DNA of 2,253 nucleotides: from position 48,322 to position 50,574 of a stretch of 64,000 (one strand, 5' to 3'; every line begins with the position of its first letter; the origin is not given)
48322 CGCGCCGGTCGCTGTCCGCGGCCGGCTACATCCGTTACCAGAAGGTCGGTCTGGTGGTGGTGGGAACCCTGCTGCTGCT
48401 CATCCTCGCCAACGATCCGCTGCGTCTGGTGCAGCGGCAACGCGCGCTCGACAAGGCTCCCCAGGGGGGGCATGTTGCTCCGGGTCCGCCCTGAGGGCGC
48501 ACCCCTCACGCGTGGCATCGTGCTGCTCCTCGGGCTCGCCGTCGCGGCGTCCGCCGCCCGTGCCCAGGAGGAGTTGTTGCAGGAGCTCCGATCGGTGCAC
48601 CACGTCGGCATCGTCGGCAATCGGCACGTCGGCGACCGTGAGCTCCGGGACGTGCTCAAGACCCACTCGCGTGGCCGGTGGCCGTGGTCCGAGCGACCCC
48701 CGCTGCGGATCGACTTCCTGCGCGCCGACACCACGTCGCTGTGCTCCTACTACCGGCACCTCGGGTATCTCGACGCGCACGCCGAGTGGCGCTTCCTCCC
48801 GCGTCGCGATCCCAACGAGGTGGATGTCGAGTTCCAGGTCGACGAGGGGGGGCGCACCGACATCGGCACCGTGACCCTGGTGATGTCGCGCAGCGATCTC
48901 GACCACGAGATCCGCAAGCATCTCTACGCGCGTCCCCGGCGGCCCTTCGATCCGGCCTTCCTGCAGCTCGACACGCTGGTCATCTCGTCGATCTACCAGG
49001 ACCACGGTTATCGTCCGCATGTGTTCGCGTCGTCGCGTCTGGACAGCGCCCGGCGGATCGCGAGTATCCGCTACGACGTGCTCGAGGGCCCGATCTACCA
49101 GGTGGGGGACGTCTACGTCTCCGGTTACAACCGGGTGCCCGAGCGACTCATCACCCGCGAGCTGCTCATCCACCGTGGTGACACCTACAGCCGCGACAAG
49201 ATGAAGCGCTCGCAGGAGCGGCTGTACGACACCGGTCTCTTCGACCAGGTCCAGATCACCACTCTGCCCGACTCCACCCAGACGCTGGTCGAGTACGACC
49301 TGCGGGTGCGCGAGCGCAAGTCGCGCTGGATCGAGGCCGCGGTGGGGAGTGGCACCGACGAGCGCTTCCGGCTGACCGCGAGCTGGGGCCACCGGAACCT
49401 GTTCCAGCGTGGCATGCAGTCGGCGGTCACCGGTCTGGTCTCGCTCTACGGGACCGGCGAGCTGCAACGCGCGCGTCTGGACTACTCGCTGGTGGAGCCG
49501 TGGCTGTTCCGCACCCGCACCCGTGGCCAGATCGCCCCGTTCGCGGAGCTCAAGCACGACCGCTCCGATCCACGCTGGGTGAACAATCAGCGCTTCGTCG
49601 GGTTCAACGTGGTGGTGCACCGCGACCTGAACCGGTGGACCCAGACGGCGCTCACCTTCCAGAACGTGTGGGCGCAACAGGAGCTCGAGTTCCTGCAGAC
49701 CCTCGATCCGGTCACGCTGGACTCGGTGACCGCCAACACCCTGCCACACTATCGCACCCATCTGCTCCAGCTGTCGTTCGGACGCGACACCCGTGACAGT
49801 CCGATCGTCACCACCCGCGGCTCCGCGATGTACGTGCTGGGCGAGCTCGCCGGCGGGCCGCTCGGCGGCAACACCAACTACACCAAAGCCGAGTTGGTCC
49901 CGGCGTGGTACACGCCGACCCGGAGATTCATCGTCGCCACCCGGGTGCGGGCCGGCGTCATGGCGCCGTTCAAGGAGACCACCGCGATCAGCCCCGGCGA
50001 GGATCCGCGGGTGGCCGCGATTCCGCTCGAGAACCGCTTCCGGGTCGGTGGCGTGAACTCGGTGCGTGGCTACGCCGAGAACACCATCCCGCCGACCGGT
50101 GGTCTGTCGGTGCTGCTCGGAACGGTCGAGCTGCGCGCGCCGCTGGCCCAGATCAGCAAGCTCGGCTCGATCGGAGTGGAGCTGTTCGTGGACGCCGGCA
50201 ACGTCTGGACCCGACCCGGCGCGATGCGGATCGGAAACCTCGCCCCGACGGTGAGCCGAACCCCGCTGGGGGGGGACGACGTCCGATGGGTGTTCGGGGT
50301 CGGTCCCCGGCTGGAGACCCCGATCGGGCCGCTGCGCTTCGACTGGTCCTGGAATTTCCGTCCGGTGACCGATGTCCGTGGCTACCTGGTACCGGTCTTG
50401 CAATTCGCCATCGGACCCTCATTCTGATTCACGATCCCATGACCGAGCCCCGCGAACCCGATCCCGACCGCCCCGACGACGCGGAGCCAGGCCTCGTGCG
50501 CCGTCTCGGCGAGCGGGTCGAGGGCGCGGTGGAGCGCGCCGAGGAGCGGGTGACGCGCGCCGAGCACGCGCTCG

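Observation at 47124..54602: rseP followed by a POTRA-reduced Omp85 and tamB, a BamA-TamB style arrangement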

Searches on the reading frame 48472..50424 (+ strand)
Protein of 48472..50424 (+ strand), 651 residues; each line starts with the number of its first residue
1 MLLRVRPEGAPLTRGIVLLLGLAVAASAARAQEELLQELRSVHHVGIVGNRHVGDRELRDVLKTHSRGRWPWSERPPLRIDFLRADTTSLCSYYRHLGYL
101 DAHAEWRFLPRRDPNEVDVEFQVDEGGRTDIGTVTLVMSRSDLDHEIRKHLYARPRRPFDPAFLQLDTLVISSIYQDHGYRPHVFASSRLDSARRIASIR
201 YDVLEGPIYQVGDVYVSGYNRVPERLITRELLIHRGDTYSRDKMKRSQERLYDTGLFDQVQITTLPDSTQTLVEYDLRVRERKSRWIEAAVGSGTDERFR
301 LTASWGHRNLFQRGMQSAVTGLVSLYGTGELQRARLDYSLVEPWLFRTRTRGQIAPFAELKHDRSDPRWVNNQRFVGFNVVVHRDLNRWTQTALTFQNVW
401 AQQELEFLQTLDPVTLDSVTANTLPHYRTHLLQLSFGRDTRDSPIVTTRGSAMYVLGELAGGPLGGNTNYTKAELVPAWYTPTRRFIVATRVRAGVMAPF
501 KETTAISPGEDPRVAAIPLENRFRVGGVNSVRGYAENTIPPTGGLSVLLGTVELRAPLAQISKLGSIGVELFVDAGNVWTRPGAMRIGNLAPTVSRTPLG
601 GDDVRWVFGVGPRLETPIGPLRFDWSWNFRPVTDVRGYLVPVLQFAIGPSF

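Call 5: search_protein_families(library=pfam, proteins=[window:48472-50424:+], max_evalue=0.01)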
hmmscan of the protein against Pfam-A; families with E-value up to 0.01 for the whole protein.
window:48472-50424:+ (651 aa): 3 families
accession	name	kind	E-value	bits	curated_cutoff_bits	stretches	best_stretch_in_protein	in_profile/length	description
PF01103.29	Omp85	-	1e-39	137.4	24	1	311-651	3-325/325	Omp85 superfamily domain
PF07244.20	POTRA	-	6.9e-25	88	21.3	2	209-281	1-78/79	Surface antigen variable number repeat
PF03865.19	ShlB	-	0.0088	16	22.7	0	518-580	235-293/311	Haemolysin secretion/activation protein ShlB/FhaC/HecB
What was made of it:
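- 48472..50427 (+): Omp85-family insertase of 651 aa: a BamA-like, three-POTRA protein and the proposed outer-membrane partner of TamB. PF01103 plus PF07244 (call 5).
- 49324..50424 (+): 16-strand Omp85 barrel (residues 285-651). The loop-6 motif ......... sits at 526-534, and the C-terminus reads ............ PF01103 covers residues 311-651 (call 5).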

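Call 6: search_protein_families(library=ncbifam, proteins=[window:48472-50424:+], max_evalue=0.01)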
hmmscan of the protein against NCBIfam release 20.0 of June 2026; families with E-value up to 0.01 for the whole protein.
window:48472-50424:+ (651 aa): 6 families
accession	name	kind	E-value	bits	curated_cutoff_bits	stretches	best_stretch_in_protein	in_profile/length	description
TIGR03303.1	OM_YaeT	equivalog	2.3e-67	227.9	297.15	1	41-650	151-740/741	outer membrane protein assembly factor BamA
NF052279.1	lipo_TamL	exception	4.2e-18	65.2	400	2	213-315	263-370/747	translocation and assembly module lipoprotein TamL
NF047950.2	ATportTamA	equivalog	2.1e-17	63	625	2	96-314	64-288/569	autotransporter assembly complex protein TamA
NF008287.0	PRK11067.1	subfamily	2.5e-16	59.2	1181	1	42-541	177-669/802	outer membrane protein assembly factor BamA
TIGR00992.1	3a0901s03IAP75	subfamily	1e-11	43.9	1163.25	2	203-345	261-421/718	IAP75 family chloroplast envelope protein translocase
NF047779.1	Omp85_fam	subfamily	1.3e-10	41.4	200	1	428-589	223-383/423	Omp85 family outer membrane protein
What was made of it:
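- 48472..50427 (+): TIGR03303 scores 228 bits, collinear with profile positions 151-740 (call 6).
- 48592..49314 (+): Three POTRA domains: residues 41-124 (48592-48843), 130-204 (48859-49083) and 210-281 (49099-49314). They are collinear with BamA POTRA3, 4 and 5. Profile coordinates in call 6.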

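Call 7: find_homologous_proteins(query=window:48472-50424:+, max_evalue=1e-10)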
Query window:48472-50424:+ (651 aa): 194 proteins with E <= 1e-10 among 8000 candidates; the best 120 are listed.
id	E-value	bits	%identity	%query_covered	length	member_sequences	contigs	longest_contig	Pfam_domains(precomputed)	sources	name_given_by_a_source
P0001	0.0e+0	1493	100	100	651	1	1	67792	PF07244.21,PF01103.30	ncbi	ncbi:MAG: outer membrane protein assembly factor [Candidatus Eisenbacteria bacterium]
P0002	0.0e+0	1260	83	100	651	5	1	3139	PF07244.21,PF01103.30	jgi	jgi:outer membrane protein insertion porin family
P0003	0.0e+0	1129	74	100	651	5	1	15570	PF07244.21,PF01103.30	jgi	-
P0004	0.0e+0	1064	70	100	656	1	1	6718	PF07244.21,PF01103.30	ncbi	-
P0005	3.4e-194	665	49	99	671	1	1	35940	PF07244.21,PF01103.30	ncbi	-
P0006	2.3e-192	659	49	96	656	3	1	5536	PF07244.21,PF01103.30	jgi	jgi:outer membrane protein assembly complex protein YaeT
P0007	9.3e-189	647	50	96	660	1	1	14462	PF07244.21,PF01103.30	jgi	jgi:outer membrane protein insertion porin family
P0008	3.8e-188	645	48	100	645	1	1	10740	PF07244.21,PF01103.30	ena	-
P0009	1.8e-186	639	49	98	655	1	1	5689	PF07244.21,PF01103.30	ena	-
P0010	5.1e-182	625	49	96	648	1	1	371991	PF07244.21,PF01103.30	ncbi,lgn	-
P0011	1.5e-181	623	49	96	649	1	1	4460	PF07244.21,PF01103.30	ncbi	-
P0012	7.7e-179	614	48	95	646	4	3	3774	PF07244.21,PF01103.30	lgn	-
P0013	4.8e-178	612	47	95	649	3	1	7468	PF07244.21,PF01103.30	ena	-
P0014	2.3e-177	609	47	97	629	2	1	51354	PF07244.21,PF01103.30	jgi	jgi:outer membrane protein assembly complex protein YaeT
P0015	2.7e-177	609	48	98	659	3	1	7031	PF07244.21,PF01103.30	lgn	-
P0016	1.5e-176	607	49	96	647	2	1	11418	PF07244.21,PF01103.30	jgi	jgi:outer membrane protein insertion porin family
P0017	2.9e-176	606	47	97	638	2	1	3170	PF07244.21,PF01103.30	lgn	-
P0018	6.4e-176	605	49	95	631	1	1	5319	PF07244.21,PF01103.30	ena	-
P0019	3.4e-175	602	49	96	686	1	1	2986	PF07244.21,PF01103.30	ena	-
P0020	4.8e-175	602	48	94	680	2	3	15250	PF07244.21,PF01103.30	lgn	-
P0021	9.5e-175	601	47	96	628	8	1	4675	PF07244.21,PF01103.30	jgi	-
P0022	3.1e-174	599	47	98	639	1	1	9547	PF07244.21,PF01103.30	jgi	-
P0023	9.8e-174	597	47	98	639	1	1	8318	PF07244.21,PF01103.30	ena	-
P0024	1.2e-173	597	47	96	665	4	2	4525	PF07244.21,PF01103.30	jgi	jgi:outer membrane protein insertion porin family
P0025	1.5e-173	597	47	97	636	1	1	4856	PF07244.21,PF01103.30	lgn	-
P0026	8.1e-172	591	46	98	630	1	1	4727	PF07244.21,PF01103.30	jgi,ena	-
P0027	1.3e-171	590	47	98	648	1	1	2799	PF07244.21,PF01103.30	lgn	-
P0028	4.0e-171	589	46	98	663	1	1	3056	PF07244.21,PF01103.30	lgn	-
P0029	6.7e-171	588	46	97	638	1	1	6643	PF07244.21,PF01103.30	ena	-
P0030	1.2e-170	587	47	99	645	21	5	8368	PF07244.21,PF01103.30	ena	-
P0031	1.4e-170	587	46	98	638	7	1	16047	PF07244.21,PF01103.30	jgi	jgi:outer membrane protein insertion porin family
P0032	3.4e-170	586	46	97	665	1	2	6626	PF07244.21,PF01103.30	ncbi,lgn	-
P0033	4.0e-170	585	46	98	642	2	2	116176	PF07244.21,PF01103.30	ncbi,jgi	jgi:outer membrane protein insertion porin family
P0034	6.8e-170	585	47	97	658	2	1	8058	PF07244.21,PF01103.30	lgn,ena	-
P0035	9.2e-170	584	46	98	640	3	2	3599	PF07244.21,PF01103.30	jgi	-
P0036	2.3e-169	583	48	94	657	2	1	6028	PF07244.21,PF01103.30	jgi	-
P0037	4.1e-169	582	48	94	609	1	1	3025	PF07244.21,PF01103.30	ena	-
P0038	1.1e-168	581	45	95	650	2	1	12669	PF07244.21,PF01103.30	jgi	-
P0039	1.3e-168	580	47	97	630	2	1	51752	PF07244.21,PF01103.30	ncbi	ncbi:MAG TPA: BamA/TamA family outer membrane protein [Candidatus Eisenbacteria bacterium]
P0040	2.5e-168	580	47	94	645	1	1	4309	PF07244.21,PF01103.30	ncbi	-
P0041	7.2e-168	578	46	98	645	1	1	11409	PF07244.21,PF01103.30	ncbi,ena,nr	ncbi:MAG TPA: BamA/TamA family outer membrane protein [Candidatus Eisenbacteria bacterium]|nr:BamA/T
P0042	1.3e-167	577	47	98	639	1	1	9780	PF07244.21,PF01103.30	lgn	-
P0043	1.6e-167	577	46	100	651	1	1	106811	PF07244.21,PF01103.30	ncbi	-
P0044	2.9e-167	576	46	96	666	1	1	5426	PF07244.21,PF01103.30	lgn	-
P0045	3.7e-167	576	47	95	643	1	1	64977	PF07244.21,PF01103.30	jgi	-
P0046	4.5e-167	575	46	96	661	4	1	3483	PF07244.21,PF01103.30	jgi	jgi:outer membrane protein assembly complex protein YaeT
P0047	5.5e-167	575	46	96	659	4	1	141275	PF07244.21,PF01103.30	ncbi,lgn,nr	ncbi:MAG TPA: BamA/TamA family outer membrane protein [Candidatus Eisenbacteria bacterium]|nr:BamA/T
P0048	5.9e-167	575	46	98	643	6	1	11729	PF07244.21,PF01103.30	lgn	-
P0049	7.0e-167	575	46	96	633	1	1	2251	PF07244.21,PF01103.30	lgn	-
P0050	1.2e-166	574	46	99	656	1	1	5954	PF07244.21,PF01103.30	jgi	jgi:outer membrane protein insertion porin family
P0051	1.3e-166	574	46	97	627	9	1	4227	PF07244.21,PF01103.30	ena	-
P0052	1.5e-166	574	46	98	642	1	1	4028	PF07244.21,PF01103.30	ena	-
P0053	2.1e-166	573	46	96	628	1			PF07244.21,PF01103.30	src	-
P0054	2.3e-166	573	46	95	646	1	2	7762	PF08479.17,PF07244.21,PF01103.30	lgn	-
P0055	2.3e-166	573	46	95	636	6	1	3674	PF07244.21,PF01103.30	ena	-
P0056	5.6e-166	572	47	96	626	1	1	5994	PF07244.21,PF01103.30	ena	-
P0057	7.2e-166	571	45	97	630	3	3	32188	PF07244.21,PF01103.30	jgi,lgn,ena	-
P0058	8.4e-166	571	45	98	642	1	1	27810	PF07244.21,PF01103.30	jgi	jgi:outer membrane protein insertion porin family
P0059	5.3e-165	569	46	96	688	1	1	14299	PF07244.21,PF01103.30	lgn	-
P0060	7.0e-165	568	45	98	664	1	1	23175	PF07244.21,PF01103.30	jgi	jgi:outer membrane protein insertion porin family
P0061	7.9e-165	568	47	94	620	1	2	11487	PF07244.21,PF01103.30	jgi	jgi:outer membrane protein insertion porin family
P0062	9.0e-165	568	45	98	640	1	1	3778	PF07244.21,PF01103.30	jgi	-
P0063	2.6e-164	566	46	100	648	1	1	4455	PF07244.21,PF01103.30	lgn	-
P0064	3.2e-164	566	45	98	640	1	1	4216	PF07244.21,PF01103.30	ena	-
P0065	4.1e-164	566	45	98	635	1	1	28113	PF07244.21,PF01103.30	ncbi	-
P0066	4.3e-164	566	45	97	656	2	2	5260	PF07244.21,PF01103.30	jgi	-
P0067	8.3e-164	565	45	100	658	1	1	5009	PF08479.17,PF07244.21,PF01103.30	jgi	jgi:outer membrane protein insertion porin family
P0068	3.8e-163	562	44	97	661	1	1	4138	PF07244.21,PF01103.30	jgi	jgi:outer membrane protein insertion porin family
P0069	3.9e-163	562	45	97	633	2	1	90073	PF07244.21,PF01103.30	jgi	jgi:outer membrane protein insertion porin family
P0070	5.9e-163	562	47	97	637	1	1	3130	PF07244.21,PF01103.30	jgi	jgi:outer membrane protein insertion porin family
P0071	8.5e-163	561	45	100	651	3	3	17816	PF07244.21,PF01103.30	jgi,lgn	jgi:outer membrane protein assembly factor BamA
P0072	8.7e-163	561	47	95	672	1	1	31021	PF07244.21,PF01103.30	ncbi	-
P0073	8.9e-163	561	46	95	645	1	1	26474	PF07244.21,PF01103.30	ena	-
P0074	4.0e-162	559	44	98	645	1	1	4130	PF07244.21,PF01103.30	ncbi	-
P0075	8.6e-162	558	44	97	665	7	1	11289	PF07244.21,PF01103.30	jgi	-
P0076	1.4e-161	557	44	99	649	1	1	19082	PF07244.21,PF01103.30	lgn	-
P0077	4.7e-161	555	46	94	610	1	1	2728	PF07244.21,PF01103.30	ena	-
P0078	1.0e-160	554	46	97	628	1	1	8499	PF07244.21,PF01103.30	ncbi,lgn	-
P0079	4.3e-160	552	46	97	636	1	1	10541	PF07244.21,PF01103.30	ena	-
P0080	5.6e-160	552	45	96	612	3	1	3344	PF07244.21,PF01103.30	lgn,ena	-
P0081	1.7e-159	550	45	96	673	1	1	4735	PF07244.21,PF01103.30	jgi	-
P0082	1.4e-158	547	45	96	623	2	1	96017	PF07244.21,PF01103.30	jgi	jgi:outer membrane protein insertion porin family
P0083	1.3e-157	544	44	96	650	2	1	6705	PF07244.21,PF01103.30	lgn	-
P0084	1.4e-157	544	46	92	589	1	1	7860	PF07244.21,PF01103.30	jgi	jgi:outer membrane protein insertion porin family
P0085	1.7e-157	544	46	96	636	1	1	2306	PF07244.21,PF01103.30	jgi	jgi:outer membrane protein insertion porin family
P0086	2.2e-157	543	44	97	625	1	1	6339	PF07244.21,PF01103.30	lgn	-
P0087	3.3e-156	540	45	97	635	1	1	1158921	PF08479.17,PF07244.21,PF01103.30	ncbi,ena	-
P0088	3.7e-156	539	45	94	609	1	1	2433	PF07244.21,PF01103.30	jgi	jgi:outer membrane protein assembly complex protein YaeT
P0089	2.3e-155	537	44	98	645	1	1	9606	PF07244.21,PF01103.30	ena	-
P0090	5.6e-155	535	44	98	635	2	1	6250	PF07244.21,PF01103.30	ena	-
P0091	6.1e-155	535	44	100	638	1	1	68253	PF07244.21,PF01103.30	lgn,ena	-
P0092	3.0e-154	533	45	95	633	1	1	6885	PF07244.21,PF01103.30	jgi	jgi:outer membrane protein assembly complex protein YaeT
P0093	3.0e-153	530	45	95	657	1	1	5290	PF07244.21,PF01103.30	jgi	jgi:outer membrane protein insertion porin family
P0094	9.2e-153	528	47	88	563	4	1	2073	PF07244.21,PF01103.30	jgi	jgi:outer membrane protein assembly complex protein YaeT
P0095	1.0e-151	525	44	98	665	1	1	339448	PF07244.21,PF01103.30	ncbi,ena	-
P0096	1.1e-151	525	43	95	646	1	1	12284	PF07244.21,PF01103.30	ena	-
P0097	6.0e-150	519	44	98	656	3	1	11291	PF07244.21,PF01103.30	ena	-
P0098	1.4e-149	518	44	95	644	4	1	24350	PF07244.21,PF01103.30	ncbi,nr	ncbi:MAG: BamA/TamA family outer membrane protein [Candidatus Eisenbacteria bacterium]|nr:BamA/TamA 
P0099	1.8e-149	517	43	98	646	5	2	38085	PF08479.17,PF07244.21,PF01103.30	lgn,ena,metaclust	metaclust:\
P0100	1.2e-148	514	45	95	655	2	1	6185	PF07244.21,PF01103.30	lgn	-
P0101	2.9e-148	513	42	96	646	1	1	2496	PF07244.21,PF01103.30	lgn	-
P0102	4.2e-148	513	43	97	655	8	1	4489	PF07244.21,PF01103.30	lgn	-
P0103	6.5e-148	512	45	96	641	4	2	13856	PF07244.21,PF01103.30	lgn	-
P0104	1.3e-147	511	43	96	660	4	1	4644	PF08479.17,PF07244.21,PF01103.30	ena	-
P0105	3.2e-147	510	43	98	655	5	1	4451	PF07244.21,PF01103.30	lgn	-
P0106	5.0e-147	509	42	100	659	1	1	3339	PF07244.21,PF01103.30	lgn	-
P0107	6.7e-147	509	44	95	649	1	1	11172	PF07244.21,PF01103.30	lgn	-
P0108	1.9e-146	507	43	95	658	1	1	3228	PF07244.21,PF01103.30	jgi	-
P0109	2.4e-146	507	43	96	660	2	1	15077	PF07244.21,PF01103.30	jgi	-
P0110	5.5e-146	506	44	95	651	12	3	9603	PF07244.21,PF01103.30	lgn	-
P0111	6.1e-146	506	44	97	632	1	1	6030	PF07244.21,PF01103.30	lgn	-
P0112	3.3e-145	503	44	95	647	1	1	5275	PF07244.21,PF01103.30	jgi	jgi:outer membrane protein assembly complex protein YaeT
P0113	3.7e-145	503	41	98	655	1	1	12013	PF07244.21,PF01103.30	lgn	-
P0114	7.2e-145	502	45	86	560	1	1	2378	PF07244.21,PF01103.30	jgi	jgi:outer membrane protein insertion porin family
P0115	1.6e-144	501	42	96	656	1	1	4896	PF07244.21,PF01103.30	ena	-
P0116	2.8e-144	500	43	95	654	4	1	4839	PF07244.21,PF01103.30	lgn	-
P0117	3.0e-144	500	43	96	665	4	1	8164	PF07244.21,PF01103.30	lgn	-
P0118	1.8e-143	497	44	96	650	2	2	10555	PF07244.21,PF01103.30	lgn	-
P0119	2.6e-143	497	42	98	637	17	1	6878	PF07244.21,PF01103.30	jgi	jgi:outer membrane protein insertion porin family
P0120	3.7e-143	496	43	96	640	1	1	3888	PF07244.21,PF01103.30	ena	-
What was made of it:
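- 48472..50427 (+): Identical to NCBI MAG protein P0001 (call 7).
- Checked: Omp85: 48472-50427, 651 aa. The ATG overlaps the end of rseP by 23 nt. The protein is 100% identical over its full length to an NCBI MAG protein, P0001 (call 7). All 120 listed homologues are 560-688 aa (call 7).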

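Call 14: find_related_loci(query=A1, collection=genome_contigs, flank=10000)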
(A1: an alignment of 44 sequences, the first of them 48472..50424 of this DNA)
Query A1 (651 aa) in genome_contigs; peptide patterns used: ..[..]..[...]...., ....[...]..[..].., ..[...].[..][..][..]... (x = any residue, [..] = any of these).
482 stretches matched a pattern; 196 encode a relative of the query (tblastn E <= 1e-3); the best 80 are kept; 79 distinct loci.
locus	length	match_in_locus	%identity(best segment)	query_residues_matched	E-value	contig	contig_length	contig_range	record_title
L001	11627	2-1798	49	63-651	0e+0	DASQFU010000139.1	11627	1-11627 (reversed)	MAG TPA_asm: Candidatus Limnocylindria bacterium isolate SMAG_U11788 k141_393429, whole genome shotgun sequence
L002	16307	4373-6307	47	13-651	1e-178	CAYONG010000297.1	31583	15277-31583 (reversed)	MAG TPA_asm: uncultured bacterium isolate binchicken_co165_111 genome assembly, contig: k141_1898534, whole genome shotg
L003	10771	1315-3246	47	7-651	7e-175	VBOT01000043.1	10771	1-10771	MAG: Candidatus Eisenbacteria bacterium isolate WS_3 14_1009_16_30cm_scaffold_13487, whole genome shotgun sequence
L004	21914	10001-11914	46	15-651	7e-173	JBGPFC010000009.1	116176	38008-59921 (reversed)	MAG: Candidatus Eisenbacteria bacterium isolate OBJ_0618_7090110_76 k141_6863606_length_116176_cov_31.8063, whole genome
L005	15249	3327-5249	48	12-651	4e-176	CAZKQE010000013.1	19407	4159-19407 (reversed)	MAG TPA_asm: uncultured bacterium isolate SRP287453_co1_29 genome assembly, contig: NODE_4991_length_19407_cov_8.072912,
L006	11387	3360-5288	46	16-651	3e-169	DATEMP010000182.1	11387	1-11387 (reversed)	MAG TPA_asm: Candidatus Eisenbacteria bacterium isolate SMAG_U8945 k141_695505, whole genome shotgun sequence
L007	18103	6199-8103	45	16-651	2e-168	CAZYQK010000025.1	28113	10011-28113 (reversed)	MAG TPA_asm: uncultured bacterium isolate SRP119689_co1_84 genome assembly, contig: NODE_2096_length_28113_cov_6.590242,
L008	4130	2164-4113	44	13-651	1e-171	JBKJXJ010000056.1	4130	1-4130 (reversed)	MAG: Candidatus Eisenbacteria bacterium isolate swi_bin.170 k127_9067472, whole genome shotgun sequence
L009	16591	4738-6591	47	33-651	7e-165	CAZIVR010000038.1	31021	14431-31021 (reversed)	MAG TPA_asm: uncultured bacterium isolate SRP287453_co1_107 genome assembly, contig: NODE_2408_length_31021_cov_23.25628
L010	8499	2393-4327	46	4-651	2e-162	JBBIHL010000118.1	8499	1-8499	MAG: Candidatus Eisenbacteria bacterium isolate PFF170222_bin_113 NODE_2988_length_8499_cov_4.771909, whole genome shotg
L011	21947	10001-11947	45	7-651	8e-162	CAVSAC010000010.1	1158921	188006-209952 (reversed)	MAG: Candidatus Eisenbacteria bacterium isolate MFD05942.bin.1.32 genome assembly, contig: contig_13502, whole genome sh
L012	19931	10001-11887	45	16-651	2e-160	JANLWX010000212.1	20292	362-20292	MAG: Candidatus Eisenbacteria bacterium isolate OTE_20_metabat_201 OTE_20_k141_837310, whole genome shotgun sequence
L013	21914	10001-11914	44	13-651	5e-156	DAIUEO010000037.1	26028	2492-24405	MAG TPA_asm: Candidatus Eisenbacteria bacterium isolate CTOTU25980 NODE_421_length_26028_cov_4.111269, whole genome shot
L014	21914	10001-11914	47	12-651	1e-180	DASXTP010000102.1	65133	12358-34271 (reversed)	MAG TPA_asm: Candidatus Eisenbacteria bacterium isolate SMAG_U4695 k141_1954745, whole genome shotgun sequence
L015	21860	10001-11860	45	26-651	2e-153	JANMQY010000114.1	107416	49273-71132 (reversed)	MAG: Candidatus Eisenbacteria bacterium isolate OTE_51_metabat_109 OTE_51_k141_2979218, whole genome shotgun sequence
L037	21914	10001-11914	41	14-651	8e-141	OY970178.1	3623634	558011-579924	MAG: Candidatus Eisenbacteria bacterium isolate MFD05942.bin.c.1 genome assembly, chromosome: 1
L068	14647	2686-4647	31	5-651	5e-77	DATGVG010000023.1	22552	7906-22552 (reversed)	MAG TPA_asm: Candidatus Limnocylindrales bacterium isolate SMAG_U10550 k141_925291, whole genome shotgun sequence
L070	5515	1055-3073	30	6-651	2e-68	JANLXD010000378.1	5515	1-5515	MAG: Candidatus Eisenbacteria bacterium isolate OTE_20_metabat_128 OTE_20_k141_4757974, whole genome shotgun sequence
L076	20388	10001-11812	26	10-631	2e-50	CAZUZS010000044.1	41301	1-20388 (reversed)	MAG TPA_asm: uncultured Calditrichaceae bacterium isolate binchicken_co129_674 genome assembly, contig: NODE_2319_length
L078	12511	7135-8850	27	42-631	9e-49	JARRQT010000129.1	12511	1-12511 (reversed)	MAG: Calditrichia bacterium isolate Spart_209_MAG scaffold_4316, whole genome shotgun sequence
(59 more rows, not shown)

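Call 18: search_solved_structures(query=window:48472-50424:+, max_evalue=0.001)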
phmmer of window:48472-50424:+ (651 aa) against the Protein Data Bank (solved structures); distinct sequences matched with E-value up to 0.001: 47.
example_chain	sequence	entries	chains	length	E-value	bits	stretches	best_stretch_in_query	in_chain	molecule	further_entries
4k3b_A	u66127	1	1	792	6.2e-22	80.9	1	44-320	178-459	Outer membrane protein assembly factor BamA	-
9cmw_A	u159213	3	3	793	1.1e-21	80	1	44-320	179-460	Outer membrane protein assembly factor BamA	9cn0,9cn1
9hj3_A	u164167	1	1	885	6.8e-14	54.3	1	39-294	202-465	Outer membrane protein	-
9hiv_A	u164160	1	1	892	7e-14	54.3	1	39-294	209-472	Outer membrane protein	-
9ccg_A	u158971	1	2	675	5.9e-12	47.9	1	521-630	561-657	POTRA domain-containing protein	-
9n2d_A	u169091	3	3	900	1.9e-11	46.2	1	43-292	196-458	Bam A | Surface antigen (D15)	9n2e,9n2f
9pxj_A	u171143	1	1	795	4e-11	45.2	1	40-343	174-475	BamA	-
9pxg_A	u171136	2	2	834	1e-10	43.8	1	40-343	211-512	Outer membrane protein assembly factor BamA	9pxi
5or1_A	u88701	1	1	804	7.5e-09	37.6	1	42-328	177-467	Outer membrane protein assembly factor BamA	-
7tsz_A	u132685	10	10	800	1.7e-08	36.5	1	42-328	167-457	Outer membrane protein assembly factor BamA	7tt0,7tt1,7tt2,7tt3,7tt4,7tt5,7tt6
7r1w_A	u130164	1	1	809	2.1e-08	36.2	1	42-328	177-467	Outer membrane protein assembly factor BamA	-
7ri4_A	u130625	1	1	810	2.3e-08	36.1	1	42-328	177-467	Outer membrane protein assembly factor BamA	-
28jl_A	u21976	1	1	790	2.9e-08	35.7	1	42-328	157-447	Outer membrane protein assembly factor BamA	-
8q0g_A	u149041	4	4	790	3e-08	35.7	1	42-328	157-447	Outer membrane protein assembly factor BamA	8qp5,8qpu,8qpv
5d0o_A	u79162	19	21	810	3e-08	35.7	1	42-328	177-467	Outer membrane protein assembly factor BamA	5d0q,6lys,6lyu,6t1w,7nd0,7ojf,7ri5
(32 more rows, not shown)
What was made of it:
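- Checked: E. coli BamA 177-467 aligns to residues 42-328 (call 18).
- The best family match is BamA, collinear over POTRA3-5 and the barrel (calls 6, 18).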
